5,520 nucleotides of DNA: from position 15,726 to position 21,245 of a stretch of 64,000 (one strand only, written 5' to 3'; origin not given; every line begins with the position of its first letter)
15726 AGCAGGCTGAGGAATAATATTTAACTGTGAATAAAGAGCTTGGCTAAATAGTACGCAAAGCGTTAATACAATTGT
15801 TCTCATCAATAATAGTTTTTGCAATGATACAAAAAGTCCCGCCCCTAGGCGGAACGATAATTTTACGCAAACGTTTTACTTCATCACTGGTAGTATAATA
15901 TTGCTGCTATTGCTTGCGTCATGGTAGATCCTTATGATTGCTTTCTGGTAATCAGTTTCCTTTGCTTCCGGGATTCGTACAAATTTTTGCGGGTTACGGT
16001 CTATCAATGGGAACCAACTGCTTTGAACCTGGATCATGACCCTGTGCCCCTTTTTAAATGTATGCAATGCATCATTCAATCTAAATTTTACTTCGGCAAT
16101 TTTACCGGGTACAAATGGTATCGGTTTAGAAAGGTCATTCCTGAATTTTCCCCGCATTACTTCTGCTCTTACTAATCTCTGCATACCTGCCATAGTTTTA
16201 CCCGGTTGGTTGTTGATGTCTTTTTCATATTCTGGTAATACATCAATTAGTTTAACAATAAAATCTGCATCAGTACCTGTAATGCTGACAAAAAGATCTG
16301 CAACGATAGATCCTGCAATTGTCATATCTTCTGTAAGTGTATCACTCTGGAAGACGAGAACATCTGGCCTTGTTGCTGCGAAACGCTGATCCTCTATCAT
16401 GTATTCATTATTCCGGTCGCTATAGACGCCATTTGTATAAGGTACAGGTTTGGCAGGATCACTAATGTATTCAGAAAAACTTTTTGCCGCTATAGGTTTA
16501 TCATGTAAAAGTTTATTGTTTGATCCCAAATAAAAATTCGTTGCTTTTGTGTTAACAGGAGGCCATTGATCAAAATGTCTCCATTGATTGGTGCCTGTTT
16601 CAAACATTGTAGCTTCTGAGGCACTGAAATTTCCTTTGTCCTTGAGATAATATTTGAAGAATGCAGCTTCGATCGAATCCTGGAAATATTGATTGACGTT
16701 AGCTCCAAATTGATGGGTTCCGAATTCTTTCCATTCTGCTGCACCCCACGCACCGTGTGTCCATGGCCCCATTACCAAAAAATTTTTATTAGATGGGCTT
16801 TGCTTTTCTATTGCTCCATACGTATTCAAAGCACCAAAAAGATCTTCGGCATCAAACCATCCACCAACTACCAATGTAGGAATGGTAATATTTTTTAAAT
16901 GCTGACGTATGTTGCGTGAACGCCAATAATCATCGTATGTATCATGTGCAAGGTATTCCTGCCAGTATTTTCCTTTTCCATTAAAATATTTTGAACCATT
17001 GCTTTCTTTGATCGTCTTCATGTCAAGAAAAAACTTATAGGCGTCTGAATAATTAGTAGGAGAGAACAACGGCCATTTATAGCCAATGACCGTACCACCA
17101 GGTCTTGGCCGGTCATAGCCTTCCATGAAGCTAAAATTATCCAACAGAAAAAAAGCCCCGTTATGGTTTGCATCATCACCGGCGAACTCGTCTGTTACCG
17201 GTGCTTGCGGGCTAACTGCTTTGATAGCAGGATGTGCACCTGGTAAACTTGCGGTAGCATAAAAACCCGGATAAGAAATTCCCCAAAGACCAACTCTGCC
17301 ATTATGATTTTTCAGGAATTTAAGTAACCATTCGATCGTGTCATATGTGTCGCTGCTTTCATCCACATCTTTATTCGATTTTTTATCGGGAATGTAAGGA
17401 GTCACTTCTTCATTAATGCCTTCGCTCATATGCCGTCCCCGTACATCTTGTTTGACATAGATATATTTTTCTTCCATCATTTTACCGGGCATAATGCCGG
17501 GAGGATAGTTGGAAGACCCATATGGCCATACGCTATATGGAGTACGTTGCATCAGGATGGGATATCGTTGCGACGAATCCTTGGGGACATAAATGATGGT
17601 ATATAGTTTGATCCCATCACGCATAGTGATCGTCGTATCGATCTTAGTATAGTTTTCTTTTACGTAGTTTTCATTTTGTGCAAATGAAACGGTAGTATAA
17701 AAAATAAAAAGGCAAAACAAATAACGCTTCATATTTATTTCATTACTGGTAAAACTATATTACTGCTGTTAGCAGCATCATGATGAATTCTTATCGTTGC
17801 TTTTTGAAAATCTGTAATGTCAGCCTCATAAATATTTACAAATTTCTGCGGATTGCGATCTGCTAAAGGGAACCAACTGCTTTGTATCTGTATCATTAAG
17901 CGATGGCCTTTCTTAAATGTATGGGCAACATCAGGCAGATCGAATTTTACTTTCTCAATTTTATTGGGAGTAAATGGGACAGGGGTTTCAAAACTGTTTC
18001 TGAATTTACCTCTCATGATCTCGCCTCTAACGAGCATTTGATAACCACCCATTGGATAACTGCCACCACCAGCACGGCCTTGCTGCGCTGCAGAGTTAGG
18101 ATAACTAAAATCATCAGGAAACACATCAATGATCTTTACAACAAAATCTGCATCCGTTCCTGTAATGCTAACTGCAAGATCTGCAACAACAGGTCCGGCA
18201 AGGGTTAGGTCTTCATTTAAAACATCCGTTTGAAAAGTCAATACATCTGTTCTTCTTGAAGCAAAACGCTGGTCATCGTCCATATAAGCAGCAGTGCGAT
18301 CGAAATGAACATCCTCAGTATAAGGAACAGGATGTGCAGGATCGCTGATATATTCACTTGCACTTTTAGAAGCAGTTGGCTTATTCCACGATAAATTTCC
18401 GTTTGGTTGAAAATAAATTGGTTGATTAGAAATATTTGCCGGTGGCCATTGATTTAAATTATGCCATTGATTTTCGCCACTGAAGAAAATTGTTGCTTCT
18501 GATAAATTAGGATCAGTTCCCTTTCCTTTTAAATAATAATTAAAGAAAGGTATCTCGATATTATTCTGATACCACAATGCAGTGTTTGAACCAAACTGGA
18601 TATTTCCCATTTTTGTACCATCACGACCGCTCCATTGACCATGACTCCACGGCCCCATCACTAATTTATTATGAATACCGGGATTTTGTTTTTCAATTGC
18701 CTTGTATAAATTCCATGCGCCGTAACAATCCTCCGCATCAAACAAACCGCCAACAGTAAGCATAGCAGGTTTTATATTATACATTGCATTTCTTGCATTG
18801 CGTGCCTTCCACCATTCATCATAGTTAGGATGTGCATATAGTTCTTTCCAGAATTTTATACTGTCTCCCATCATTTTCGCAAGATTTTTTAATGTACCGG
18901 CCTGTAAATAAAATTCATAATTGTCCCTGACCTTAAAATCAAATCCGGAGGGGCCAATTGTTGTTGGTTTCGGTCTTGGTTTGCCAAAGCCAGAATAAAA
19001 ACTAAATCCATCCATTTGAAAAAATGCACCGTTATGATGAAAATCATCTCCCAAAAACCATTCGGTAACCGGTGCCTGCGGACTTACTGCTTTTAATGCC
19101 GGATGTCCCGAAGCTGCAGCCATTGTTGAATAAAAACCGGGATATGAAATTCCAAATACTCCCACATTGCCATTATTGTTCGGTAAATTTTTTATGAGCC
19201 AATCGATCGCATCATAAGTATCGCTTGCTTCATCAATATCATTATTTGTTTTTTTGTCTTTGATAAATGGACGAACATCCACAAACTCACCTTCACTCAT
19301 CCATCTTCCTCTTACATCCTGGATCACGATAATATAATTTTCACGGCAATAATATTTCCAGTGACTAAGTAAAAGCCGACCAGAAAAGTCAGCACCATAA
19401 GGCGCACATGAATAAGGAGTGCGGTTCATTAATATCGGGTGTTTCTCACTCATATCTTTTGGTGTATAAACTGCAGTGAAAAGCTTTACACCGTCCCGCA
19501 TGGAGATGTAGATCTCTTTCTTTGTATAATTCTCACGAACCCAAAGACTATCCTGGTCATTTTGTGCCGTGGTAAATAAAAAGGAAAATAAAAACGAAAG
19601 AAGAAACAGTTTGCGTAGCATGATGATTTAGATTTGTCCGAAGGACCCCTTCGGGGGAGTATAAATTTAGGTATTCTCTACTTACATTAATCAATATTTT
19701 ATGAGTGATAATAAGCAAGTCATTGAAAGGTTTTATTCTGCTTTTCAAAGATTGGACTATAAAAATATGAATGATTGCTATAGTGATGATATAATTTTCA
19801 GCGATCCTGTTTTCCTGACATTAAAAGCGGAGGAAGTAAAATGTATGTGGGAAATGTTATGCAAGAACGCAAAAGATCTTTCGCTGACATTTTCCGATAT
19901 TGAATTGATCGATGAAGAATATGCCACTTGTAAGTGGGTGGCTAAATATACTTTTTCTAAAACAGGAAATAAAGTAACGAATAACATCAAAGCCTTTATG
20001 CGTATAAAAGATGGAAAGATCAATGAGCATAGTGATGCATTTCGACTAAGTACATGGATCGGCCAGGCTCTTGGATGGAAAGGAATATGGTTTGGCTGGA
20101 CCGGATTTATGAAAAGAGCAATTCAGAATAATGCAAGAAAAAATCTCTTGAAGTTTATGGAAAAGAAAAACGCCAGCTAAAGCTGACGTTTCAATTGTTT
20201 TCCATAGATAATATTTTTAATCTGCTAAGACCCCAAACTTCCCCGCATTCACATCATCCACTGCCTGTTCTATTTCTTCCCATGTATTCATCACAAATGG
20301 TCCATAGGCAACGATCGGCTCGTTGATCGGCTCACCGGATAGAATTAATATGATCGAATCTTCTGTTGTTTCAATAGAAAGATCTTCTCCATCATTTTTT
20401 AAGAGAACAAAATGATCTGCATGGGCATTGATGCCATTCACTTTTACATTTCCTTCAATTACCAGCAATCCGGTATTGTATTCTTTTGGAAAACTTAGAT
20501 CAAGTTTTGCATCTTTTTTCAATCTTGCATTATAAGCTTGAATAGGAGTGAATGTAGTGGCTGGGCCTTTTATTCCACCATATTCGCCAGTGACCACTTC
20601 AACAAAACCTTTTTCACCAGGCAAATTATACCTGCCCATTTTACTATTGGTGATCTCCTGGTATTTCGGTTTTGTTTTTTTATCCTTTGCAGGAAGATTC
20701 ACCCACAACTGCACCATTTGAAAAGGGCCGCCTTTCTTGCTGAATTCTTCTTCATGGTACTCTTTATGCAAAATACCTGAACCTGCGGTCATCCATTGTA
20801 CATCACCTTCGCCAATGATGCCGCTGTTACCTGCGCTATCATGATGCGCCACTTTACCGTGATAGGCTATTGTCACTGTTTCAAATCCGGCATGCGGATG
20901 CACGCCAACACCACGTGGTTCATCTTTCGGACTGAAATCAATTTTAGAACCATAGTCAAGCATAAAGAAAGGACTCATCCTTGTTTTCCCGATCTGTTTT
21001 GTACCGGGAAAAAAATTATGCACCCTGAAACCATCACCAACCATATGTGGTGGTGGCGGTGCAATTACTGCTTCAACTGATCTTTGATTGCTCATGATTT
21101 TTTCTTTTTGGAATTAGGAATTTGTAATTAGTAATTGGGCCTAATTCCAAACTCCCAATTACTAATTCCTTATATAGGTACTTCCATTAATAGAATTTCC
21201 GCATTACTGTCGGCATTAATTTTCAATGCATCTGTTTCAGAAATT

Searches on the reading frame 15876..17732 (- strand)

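Call 39: search_protein_families(library=pfam, proteins=[window:15876-17732:-], max_evalue=0.001)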
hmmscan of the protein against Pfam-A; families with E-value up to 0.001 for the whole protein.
window:15876-17732:- (618 aa): 2 families
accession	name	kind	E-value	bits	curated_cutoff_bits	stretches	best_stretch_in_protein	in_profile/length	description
PF02129.25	Peptidase_S15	-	2.2e-46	159.1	23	1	39-327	1-261/262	X-Pro dipeptidyl-peptidase (S15 family)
PF08530.16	PepX_C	-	2.8e-30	106.3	22.5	1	376-611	11-215/217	X-Pro dipeptidyl-peptidase C-terminal non-catalytic domain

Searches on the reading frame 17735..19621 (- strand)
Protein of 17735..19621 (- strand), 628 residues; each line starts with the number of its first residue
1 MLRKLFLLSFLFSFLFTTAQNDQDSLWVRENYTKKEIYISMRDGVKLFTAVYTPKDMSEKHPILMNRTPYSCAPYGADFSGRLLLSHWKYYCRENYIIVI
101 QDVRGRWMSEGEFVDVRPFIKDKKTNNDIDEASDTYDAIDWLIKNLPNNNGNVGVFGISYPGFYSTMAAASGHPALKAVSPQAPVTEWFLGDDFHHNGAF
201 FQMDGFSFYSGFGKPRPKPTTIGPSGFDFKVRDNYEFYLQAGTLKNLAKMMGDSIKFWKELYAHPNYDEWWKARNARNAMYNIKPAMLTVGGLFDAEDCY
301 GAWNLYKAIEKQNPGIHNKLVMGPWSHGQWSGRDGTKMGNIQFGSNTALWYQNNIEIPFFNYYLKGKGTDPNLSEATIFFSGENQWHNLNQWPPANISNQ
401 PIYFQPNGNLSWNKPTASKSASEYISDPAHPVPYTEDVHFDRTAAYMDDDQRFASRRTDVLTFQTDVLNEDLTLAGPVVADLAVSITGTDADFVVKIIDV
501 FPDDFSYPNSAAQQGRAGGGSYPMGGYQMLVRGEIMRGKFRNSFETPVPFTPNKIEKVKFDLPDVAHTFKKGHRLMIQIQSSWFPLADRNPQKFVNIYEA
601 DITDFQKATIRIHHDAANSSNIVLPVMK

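Call 39: search_protein_families(library=pfam, proteins=[window:17735-19621:-], max_evalue=0.001)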
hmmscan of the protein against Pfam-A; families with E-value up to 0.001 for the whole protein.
window:17735-19621:- (628 aa): 3 families
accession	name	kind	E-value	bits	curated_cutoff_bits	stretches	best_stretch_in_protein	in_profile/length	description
PF02129.25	Peptidase_S15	-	1.8e-53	182.4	23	1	43-329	1-262/262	X-Pro dipeptidyl-peptidase (S15 family)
PF08530.16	PepX_C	-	2.6e-28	99.9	22.5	1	382-622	16-216/217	X-Pro dipeptidyl-peptidase C-terminal non-catalytic domain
PF00326.27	Peptidase_S9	-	9.8e-08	32.2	22.6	1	90-194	9-107/213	Prolyl oligopeptidase family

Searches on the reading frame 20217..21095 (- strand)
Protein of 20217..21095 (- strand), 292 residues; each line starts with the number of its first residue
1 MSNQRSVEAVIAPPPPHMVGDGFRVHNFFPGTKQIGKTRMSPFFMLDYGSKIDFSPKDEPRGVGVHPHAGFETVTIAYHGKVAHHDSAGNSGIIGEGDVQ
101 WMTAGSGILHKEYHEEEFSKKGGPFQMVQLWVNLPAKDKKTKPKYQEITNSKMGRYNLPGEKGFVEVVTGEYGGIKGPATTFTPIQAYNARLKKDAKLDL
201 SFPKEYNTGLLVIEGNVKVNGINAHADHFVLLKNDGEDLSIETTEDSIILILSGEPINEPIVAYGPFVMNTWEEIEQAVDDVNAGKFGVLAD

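Call 39: search_protein_families(library=pfam, proteins=[window:20217-21095:-], max_evalue=0.001)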
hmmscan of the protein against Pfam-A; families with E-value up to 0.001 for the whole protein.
window:20217-21095:- (292 aa): 2 families
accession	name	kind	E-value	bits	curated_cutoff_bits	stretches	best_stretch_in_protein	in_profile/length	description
PF05726.19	Pirin_C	-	7.1e-29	100.7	27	1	188-288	2-103/103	Pirin C-terminal cupin domain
PF02678.22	Pirin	-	1.1e-28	99.9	26.1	1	36-132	13-108/108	Pirin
